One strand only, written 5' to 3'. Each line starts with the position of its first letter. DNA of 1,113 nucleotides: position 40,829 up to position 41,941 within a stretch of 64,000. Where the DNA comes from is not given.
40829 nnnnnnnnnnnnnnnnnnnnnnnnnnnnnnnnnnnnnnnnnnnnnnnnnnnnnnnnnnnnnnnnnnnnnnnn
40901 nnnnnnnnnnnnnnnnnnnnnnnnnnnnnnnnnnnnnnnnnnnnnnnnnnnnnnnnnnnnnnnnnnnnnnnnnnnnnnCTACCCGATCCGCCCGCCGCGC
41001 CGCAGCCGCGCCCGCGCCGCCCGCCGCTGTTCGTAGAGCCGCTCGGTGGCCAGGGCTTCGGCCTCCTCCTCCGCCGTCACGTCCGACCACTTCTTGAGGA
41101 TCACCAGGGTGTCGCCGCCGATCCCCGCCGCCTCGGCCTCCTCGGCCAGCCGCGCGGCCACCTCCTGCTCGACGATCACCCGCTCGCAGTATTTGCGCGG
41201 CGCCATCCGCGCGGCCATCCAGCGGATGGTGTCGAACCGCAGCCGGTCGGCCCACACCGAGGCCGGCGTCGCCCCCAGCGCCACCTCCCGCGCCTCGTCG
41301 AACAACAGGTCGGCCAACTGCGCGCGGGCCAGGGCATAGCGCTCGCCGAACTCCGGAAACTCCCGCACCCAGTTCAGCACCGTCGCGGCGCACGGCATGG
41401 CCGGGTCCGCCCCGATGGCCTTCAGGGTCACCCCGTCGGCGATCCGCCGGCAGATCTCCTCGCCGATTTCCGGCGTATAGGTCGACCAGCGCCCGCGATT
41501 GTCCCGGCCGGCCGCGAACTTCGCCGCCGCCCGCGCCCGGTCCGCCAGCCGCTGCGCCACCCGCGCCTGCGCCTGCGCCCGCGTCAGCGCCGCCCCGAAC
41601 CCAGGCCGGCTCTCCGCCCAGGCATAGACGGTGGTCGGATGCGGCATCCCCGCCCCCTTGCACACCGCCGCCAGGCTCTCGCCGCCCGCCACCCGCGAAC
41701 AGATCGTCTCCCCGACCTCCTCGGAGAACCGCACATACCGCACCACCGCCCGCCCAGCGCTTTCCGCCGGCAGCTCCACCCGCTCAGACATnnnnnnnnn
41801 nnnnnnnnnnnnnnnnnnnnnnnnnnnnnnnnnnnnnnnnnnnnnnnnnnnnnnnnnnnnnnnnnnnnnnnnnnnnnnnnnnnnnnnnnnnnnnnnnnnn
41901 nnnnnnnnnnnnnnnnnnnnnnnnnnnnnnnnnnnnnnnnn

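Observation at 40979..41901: SOS-controlled orphan protein with duplicated terminase-small-subunit domains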

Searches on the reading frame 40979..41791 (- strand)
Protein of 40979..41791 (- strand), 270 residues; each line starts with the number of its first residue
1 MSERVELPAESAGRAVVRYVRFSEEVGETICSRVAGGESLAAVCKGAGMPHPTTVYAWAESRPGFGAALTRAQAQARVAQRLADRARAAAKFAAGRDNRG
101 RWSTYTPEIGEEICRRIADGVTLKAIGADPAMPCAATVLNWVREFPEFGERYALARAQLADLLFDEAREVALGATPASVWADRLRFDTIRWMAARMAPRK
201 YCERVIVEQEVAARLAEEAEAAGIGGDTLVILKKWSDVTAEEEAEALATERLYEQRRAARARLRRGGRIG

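Call 3: search_protein_families(library=pfam, proteins=[window:40979-41791:-], max_evalue=1)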
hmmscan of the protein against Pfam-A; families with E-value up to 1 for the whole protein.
window:40979-41791:- (270 aa): 1 family
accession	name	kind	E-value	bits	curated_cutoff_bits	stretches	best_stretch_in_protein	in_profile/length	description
PF20901.3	Sf6_terminase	-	8.3e-46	154.9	27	2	105-205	1-103/106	Bacteriophage Sf6, terminase small subunit-like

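Call 4: search_protein_families(library=phrogs, proteins=[window:40979-41791:-], max_evalue=0.1)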
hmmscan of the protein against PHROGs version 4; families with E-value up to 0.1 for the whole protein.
window:40979-41791:- (270 aa): 2 families
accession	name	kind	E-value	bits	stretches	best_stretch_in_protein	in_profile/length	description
phrog_1482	-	head and packaging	1.9e-50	171.3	2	96-220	6-132/147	terminase small subunit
phrog_3064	-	head and packaging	0.043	14.3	0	137-179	97-138/175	terminase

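Call 5: search_protein_families(library=ncbifam, proteins=[window:40979-41791:-], max_evalue=0.1)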
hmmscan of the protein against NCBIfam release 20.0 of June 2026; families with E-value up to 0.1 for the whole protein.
window:40979-41791:- (270 aa): 0 families

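Call 9: find_homologous_proteins(query=window:40979-41791:-)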
Query window:40979-41791:- (270 aa): 70 proteins with E <= 0.001 among 8000 candidates.
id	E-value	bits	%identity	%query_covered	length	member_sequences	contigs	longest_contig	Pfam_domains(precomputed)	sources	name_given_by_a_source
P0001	1.5e-165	567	99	100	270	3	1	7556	PF20901.4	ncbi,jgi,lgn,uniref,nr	ncbi:MAG TPA: hypothetical protein VFE18_13270 [Phenylobacterium sp.]|jgi:hypothetical protein|unire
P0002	5.3e-145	500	87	94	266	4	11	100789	PF20901.4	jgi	jgi:hypothetical protein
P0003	1.3e-105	371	73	87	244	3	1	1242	PF20901.4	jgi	jgi:hypothetical protein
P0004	1.2e-102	361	70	85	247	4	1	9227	PF20901.4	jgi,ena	-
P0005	3.7e-99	350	75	79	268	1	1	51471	PF20901.4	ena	-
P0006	4.7e-97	343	67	90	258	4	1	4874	PF20901.4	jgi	jgi:hypothetical protein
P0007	1.6e-95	338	62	89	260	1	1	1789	PF20901.4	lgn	-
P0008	2.6e-95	337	63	89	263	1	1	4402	PF20901.4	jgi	jgi:hypothetical protein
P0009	5.7e-94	333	64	89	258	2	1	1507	PF20901.4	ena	-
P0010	6.3e-94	333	63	90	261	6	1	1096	PF20901.4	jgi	-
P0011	7.7e-94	332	62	95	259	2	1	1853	PF20901.4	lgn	-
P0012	2.4e-93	331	62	94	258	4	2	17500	PF20901.4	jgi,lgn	-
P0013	5.6e-92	326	64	91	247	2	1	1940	PF20901.4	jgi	jgi:terminase small subunit-like protein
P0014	4.5e-91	323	62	91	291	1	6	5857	PF20901.4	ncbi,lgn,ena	-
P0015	5.8e-91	323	63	92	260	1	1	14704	PF20901.4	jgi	jgi:hypothetical protein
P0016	1.0e-90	322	65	89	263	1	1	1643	PF20901.4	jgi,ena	-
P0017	1.6e-90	321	63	88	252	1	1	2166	PF20901.4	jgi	jgi:hypothetical protein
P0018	9.2e-89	316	60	89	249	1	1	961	PF20901.4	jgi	jgi:transposase-like protein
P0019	1.4e-88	315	60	95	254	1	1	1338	PF20901.4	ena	-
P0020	2.4e-88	314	64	89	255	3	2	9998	PF20901.4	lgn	-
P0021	2.4e-87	311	58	93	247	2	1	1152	PF20901.4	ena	-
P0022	2.4e-87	311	70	76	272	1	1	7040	PF20901.4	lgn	-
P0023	9.7e-87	309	66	80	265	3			PF20901.4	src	-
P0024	1.2e-79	286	58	89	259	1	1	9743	PF20901.4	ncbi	ncbi:MAG: hypothetical protein ACJ798_15620 [Phenylobacterium sp.]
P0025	3.7e-77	278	58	90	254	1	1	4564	PF20901.4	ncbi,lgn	-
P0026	9.0e-76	273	63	78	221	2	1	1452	PF20901.4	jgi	jgi:hypothetical protein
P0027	3.6e-75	271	57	97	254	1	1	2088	PF20901.4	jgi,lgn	jgi:hypothetical protein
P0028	1.1e-73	266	58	89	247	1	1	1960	PF20901.4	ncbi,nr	ncbi:MAG: hypothetical protein JSS35_04440 [Proteobacteria bacterium]|nr:hypothetical protein [Pseud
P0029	2.3e-72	262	54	96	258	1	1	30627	PF20901.4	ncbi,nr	ncbi:MAG: hypothetical protein JSR98_22000 [Proteobacteria bacterium]|nr:hypothetical protein [Pseud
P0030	2.3e-72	262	53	89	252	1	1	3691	PF20901.4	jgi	jgi:hypothetical protein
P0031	2.4e-72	262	58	77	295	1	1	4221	PF20901.4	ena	-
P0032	2.6e-72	262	54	95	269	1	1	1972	PF20901.4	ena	-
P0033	1.8e-71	259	73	58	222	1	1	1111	PF20901.4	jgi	jgi:hypothetical protein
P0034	1.8e-71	259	62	74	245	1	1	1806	PF20901.4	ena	-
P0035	1.8e-70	256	55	91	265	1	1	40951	PF20901.4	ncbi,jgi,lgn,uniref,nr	ncbi:hypothetical protein [Phenylobacterium sp.]|jgi:hypothetical protein|uniref:terminase small sub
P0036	1.2e-68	250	56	82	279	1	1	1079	PF20901.4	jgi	-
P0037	3.9e-68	248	55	88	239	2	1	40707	PF20901.4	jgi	jgi:hypothetical protein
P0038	3.1e-67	245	61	69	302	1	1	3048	PF20901.4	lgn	-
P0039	3.3e-67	245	58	77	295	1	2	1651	PF20901.4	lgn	-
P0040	5.3e-67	244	53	81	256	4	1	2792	PF20901.4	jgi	jgi:hypothetical protein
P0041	2.4e-66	242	63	70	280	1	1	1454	PF20901.4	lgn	-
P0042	3.2e-66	242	62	76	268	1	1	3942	PF20901.4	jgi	jgi:hypothetical protein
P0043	4.8e-66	241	53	92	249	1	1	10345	PF20901.4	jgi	jgi:transposase-like protein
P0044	1.7e-65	239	55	84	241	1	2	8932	PF20901.4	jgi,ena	-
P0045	1.8e-65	239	53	87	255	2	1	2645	PF20901.4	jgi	-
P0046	3.2e-65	238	60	72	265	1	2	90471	PF20901.4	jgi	jgi:hypothetical protein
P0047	5.3e-65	238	52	87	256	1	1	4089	PF20901.4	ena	-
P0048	8.6e-65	237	52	87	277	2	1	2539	PF20901.4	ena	-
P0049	8.8e-64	234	56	76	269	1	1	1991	PF13518.13,PF20901.4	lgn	-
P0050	3.0e-63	232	56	77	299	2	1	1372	PF20901.4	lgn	-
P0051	1.1e-62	230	53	86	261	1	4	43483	PF20901.4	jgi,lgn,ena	-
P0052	2.1e-62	229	51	81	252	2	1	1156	PF20901.4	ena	-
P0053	1.1e-61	227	51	90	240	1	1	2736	PF20901.4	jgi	jgi:hypothetical protein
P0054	1.9e-57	213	53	74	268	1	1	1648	PF20901.4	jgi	jgi:hypothetical protein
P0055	1.2e-55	207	53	75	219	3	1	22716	PF20901.4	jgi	jgi:hypothetical protein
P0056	1.8e-55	207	54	73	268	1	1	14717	PF20901.4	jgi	jgi:hypothetical protein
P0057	3.4e-55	206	52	78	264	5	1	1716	PF20901.4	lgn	-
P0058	4.3e-54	202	53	73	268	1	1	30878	PF20901.4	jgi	jgi:hypothetical protein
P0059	2.3e-53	200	51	70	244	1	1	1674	PF20901.4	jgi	jgi:hypothetical protein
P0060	2.9e-53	199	55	70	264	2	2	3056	PF20901.4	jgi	jgi:hypothetical protein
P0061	2.5e-52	196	51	77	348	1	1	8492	PF20901.4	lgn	-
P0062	3.2e-48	183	51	70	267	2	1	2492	PF20901.4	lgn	-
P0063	1.1e-39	155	49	73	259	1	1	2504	PF20901.4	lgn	-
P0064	4.6e-39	153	48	67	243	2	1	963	PF20901.4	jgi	jgi:hypothetical protein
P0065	6.5e-39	152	47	74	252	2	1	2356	PF20901.4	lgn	-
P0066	8.8e-38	149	48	67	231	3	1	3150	PF20901.4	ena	-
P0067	1.4e-35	141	42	81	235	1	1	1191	PF20901.4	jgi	jgi:hypothetical protein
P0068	5.4e-35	139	41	81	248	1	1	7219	PF20901.4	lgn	-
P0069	3.4e-15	75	75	21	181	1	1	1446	PF01070.25,PF20901.4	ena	-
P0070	3.1e-9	55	33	43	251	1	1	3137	PF20901.4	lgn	-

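Call 11: find_related_loci(query=A1, collection=genome_contigs, flank=10000)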
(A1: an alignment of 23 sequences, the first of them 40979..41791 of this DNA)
Query A1 (270 aa) in genome_contigs; peptide patterns used: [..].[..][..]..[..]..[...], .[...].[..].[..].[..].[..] (x = any residue, [..] = any of these).
599 stretches matched a pattern (row limit reached: there are more); 22 encode a relative of the query (tblastn E <= 1e-3); 22 distinct loci.
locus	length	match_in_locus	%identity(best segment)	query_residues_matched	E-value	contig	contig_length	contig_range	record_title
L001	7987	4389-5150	54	12-260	2e-71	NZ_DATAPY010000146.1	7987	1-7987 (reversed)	MAG: Phenylobacterium sp. isolate SMAG_U5453 k141_1223177, whole genome shotgun sequence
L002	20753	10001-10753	54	1-254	4e-71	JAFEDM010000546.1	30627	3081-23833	MAG: Proteobacteria bacterium isolate SZAS-8 LIN-488__546__length-30627, whole genome shotgun sequence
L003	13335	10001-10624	53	22-231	4e-62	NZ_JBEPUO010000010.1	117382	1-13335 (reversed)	MAG: Phenylobacterium sp. isolate 22E.metabat_sspec.004_sub NODE_127_length_117382_cov_40.608556, whole genome shotgun s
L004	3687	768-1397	50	22-230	2e-61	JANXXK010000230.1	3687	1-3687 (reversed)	MAG: Alphaproteobacteria bacterium isolate GL140_2_metabat_78_sub GL140_2_k141_697181, whole genome shotgun sequence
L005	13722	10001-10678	54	20-245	3e-60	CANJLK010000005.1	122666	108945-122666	MAG: Caulobacteraceae bacterium isolate RH-23may17-583 genome assembly, contig: RH-23may17-C940, whole genome shotgun se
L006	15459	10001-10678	48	8-246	2e-60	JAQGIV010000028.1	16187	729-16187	MAG: Phenylobacterium sp. isolate RYN_468 scaffold_968864, whole genome shotgun sequence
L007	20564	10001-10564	53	21-208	6e-56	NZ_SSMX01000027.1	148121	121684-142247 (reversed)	MAG: Phenylobacterium sp. isolate LY.12 27, whole genome shotgun sequence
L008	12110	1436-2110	48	22-256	2e-55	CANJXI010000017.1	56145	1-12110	MAG: Caulobacteraceae bacterium isolate RH-23may17-753 genome assembly, contig: RH-23may17-C3943, whole genome shotgun s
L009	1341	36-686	50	22-235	2e-56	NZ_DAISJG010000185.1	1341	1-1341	MAG: Phenylobacterium sp. isolate CTOTU10740 NODE_24189_length_1341_cov_46.401244, whole genome shotgun sequence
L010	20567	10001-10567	51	22-207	4e-51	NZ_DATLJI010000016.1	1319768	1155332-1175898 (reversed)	MAG: Phenylobacterium sp. isolate SMAG_U13692 k141_7305, whole genome shotgun sequence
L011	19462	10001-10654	45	20-244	5e-47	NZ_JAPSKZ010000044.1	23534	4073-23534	MAG: Phenylobacterium sp. isolate RH59_bin.004 NODE_1591_length_23534_cov_2.217285, whole genome shotgun sequence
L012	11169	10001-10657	46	20-247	1e-46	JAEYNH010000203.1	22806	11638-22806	MAG: Proteobacteria bacterium isolate OH_CBB_103 k127_1534390, whole genome shotgun sequence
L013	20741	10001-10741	44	7-251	3e-46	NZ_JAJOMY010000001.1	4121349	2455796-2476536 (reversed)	Phenylobacterium sp. J426 J426_canu_contig_1, whole genome shotgun sequence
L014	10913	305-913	43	1-201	2e-37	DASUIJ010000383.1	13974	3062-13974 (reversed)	MAG TPA_asm: Phenylobacterium sp. isolate SMAG_U1457 k141_353254, whole genome shotgun sequence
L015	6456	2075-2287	63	137-207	7e-24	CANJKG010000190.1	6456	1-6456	MAG: Caulobacteraceae bacterium isolate RH-23may17-1303 genome assembly, contig: RH-23may17-C102049, whole genome shotgu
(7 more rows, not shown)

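Call 15: find_encoding_contigs(protein=P0002, flank=10000, max_places=3)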
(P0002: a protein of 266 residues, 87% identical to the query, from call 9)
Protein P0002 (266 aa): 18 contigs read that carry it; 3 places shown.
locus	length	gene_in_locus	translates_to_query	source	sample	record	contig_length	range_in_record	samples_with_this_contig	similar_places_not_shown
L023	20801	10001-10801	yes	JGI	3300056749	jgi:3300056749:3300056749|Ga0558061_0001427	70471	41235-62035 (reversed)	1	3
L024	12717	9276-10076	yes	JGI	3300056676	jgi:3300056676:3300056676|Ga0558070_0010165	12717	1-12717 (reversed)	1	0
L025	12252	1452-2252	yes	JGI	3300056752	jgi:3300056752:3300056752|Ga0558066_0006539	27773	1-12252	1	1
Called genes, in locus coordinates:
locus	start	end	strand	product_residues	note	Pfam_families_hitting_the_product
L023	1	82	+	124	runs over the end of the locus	PF18029:Glyoxalase_6 (weak)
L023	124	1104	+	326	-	PF01022:HTH_5, PF12802:MarR_2, PF12840:HTH_20, PF00891:Methyltransf_2, PF01209:Ubie_methyltran, PF13489:Methyltransf_23, PF08241:Methyltransf_11, PF08242:Methyltransf_12, +3 more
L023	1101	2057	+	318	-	PF02219:MTHFR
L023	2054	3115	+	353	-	PF02574:S-methyl_trans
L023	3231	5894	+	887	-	PF00809:Pterin_bind, PF02607:B12-binding_2, PF02310:B12-binding, PF02965:Met_synt_B12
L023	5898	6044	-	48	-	-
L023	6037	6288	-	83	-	-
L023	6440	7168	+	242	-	PF00106:adh_short, PF23441:SDR, PF13561:adh_short_C2, PF21777:SDR-like (faint)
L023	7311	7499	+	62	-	-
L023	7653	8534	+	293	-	-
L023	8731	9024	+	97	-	-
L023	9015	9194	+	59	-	-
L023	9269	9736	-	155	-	-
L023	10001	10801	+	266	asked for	PF20901:Sf6_terminase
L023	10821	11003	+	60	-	-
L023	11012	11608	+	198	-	-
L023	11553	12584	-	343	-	-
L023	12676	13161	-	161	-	PF01346:FKBP_N, PF00254:FKBP_C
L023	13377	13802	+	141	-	-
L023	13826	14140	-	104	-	-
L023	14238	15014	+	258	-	PF01925:TauE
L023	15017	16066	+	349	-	PF02668:TauD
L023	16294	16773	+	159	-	PF01272:GreA_GreB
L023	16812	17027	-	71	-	-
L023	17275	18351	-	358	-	-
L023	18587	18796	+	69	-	-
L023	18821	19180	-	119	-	-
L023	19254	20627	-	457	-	PF07690:MFS_1, PF03092:BT1 (faint)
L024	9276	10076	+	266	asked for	PF20901:Sf6_terminase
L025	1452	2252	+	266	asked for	PF20901:Sf6_terminase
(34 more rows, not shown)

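Call 16: find_encoding_contigs(protein=P0046, flank=10000, max_places=2)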
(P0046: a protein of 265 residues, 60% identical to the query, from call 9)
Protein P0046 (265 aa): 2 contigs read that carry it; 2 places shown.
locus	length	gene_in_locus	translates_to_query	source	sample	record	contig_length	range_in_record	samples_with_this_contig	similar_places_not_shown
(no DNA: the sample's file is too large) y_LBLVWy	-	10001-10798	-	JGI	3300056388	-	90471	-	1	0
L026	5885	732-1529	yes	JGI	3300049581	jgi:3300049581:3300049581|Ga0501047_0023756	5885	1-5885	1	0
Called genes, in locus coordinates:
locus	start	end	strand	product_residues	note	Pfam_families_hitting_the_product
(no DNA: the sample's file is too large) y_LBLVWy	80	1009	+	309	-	PF00389:2-Hacid_dh, PF02826:2-Hacid_dh_C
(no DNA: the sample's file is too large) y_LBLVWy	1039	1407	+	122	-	PF00903:Glyoxalase (weak)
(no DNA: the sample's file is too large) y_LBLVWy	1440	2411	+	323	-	PF01022:HTH_5, PF12802:MarR_2, PF12840:HTH_20, PF01209:Ubie_methyltran, PF00891:Methyltransf_2, PF13489:Methyltransf_23, PF13847:Methyltransf_31, PF08241:Methyltransf_11, +2 more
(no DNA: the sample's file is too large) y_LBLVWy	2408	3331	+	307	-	PF02219:MTHFR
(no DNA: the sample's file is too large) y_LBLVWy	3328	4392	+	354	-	PF02574:S-methyl_trans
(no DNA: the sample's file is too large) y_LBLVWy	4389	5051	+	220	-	PF07722:Peptidase_C26, PF00117:GATase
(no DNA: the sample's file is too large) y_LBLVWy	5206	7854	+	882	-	PF00809:Pterin_bind, PF02607:B12-binding_2, PF02310:B12-binding, PF02965:Met_synt_B12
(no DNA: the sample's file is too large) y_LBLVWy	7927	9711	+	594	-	PF13304:AAA_21, PF13175:AAA_15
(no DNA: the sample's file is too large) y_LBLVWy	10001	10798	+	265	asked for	PF20901:Sf6_terminase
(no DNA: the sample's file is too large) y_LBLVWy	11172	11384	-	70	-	-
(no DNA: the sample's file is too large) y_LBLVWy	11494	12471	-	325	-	PF00353:HemolysinCabind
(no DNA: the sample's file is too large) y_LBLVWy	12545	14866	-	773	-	PF00353:HemolysinCabind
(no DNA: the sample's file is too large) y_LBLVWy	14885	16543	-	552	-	PF00353:HemolysinCabind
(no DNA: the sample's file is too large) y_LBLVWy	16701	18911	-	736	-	PF00353:HemolysinCabind, PF08548:Peptidase_M10_C (faint), PF00353:HemolysinCabind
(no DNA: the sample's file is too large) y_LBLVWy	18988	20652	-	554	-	PF00005:ABC_tran, PF02463:SMC_N (faint), PF13476:AAA_23 (faint), PF13555:AAA_29 (faint), PF01926:MMR_HSR1 (faint), PF13304:AAA_21 (faint), PF12848:ABC_tran_Xtn, PF00005:ABC_tran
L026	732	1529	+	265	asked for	PF20901:Sf6_terminase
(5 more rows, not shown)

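Call 17: find_encoding_contigs(protein=P0051, flank=10000, max_places=2)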
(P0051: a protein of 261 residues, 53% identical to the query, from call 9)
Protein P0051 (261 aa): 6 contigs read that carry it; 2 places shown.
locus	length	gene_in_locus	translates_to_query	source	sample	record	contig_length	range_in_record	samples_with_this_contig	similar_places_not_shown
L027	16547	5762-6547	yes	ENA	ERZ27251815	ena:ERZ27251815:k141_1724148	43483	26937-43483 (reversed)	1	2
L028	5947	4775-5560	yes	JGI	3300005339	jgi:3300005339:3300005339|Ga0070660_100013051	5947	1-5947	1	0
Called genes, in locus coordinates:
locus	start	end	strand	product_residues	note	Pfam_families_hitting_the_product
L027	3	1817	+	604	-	?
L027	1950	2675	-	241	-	-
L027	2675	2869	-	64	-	-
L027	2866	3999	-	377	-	-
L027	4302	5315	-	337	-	-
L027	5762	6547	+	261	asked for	PF20901:Sf6_terminase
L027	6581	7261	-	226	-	-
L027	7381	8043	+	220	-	PF05901:Excalibur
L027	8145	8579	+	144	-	PF04892:VanZ-LLP1 (weak)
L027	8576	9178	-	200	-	-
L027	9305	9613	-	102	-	-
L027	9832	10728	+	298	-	PF00165:HTH_AraC (faint), PF12833:HTH_18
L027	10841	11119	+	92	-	PF01381:HTH_3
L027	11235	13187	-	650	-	PF00989:PAS, PF08448:PAS_4, PF13426:PAS_9, PF00989:PAS, PF08448:PAS_4, PF13426:PAS_9, PF00512:HisKA, PF02518:HATPase_c, +3 more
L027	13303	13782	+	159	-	PF01272:GreA_GreB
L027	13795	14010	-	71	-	-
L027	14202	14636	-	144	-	-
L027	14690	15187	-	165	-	-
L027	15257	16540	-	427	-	PF07690:MFS_1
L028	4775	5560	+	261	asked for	PF20901:Sf6_terminase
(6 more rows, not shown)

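Call 21: search_solved_structures(query=A1, max_evalue=1, show_alignments=2)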
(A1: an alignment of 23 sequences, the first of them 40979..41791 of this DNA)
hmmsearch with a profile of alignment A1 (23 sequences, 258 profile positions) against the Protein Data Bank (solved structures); distinct sequences matched with E-value up to 1: 7.
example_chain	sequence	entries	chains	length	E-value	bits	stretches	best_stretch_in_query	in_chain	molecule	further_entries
3hef_A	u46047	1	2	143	2.1e-34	122.3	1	95-208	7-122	Gene 1 protein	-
4dyc_A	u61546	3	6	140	2.7e-34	122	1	96-208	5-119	Terminase small subunit | Gene 1 protein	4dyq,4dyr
4dzj_A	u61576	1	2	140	2.9e-34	121.9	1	96-208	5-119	Gene 1 protein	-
4dzp_A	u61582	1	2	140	5.8e-34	120.9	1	96-208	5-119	Gene 1 protein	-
2elh_A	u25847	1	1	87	0.019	17.6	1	112-166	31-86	CG11849-PA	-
7bnw_A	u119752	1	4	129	0.24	14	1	33-73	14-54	nanobody nb18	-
9goe_B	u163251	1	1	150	0.51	12.9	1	33-95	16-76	Synthetic nanobody (Sybody) 29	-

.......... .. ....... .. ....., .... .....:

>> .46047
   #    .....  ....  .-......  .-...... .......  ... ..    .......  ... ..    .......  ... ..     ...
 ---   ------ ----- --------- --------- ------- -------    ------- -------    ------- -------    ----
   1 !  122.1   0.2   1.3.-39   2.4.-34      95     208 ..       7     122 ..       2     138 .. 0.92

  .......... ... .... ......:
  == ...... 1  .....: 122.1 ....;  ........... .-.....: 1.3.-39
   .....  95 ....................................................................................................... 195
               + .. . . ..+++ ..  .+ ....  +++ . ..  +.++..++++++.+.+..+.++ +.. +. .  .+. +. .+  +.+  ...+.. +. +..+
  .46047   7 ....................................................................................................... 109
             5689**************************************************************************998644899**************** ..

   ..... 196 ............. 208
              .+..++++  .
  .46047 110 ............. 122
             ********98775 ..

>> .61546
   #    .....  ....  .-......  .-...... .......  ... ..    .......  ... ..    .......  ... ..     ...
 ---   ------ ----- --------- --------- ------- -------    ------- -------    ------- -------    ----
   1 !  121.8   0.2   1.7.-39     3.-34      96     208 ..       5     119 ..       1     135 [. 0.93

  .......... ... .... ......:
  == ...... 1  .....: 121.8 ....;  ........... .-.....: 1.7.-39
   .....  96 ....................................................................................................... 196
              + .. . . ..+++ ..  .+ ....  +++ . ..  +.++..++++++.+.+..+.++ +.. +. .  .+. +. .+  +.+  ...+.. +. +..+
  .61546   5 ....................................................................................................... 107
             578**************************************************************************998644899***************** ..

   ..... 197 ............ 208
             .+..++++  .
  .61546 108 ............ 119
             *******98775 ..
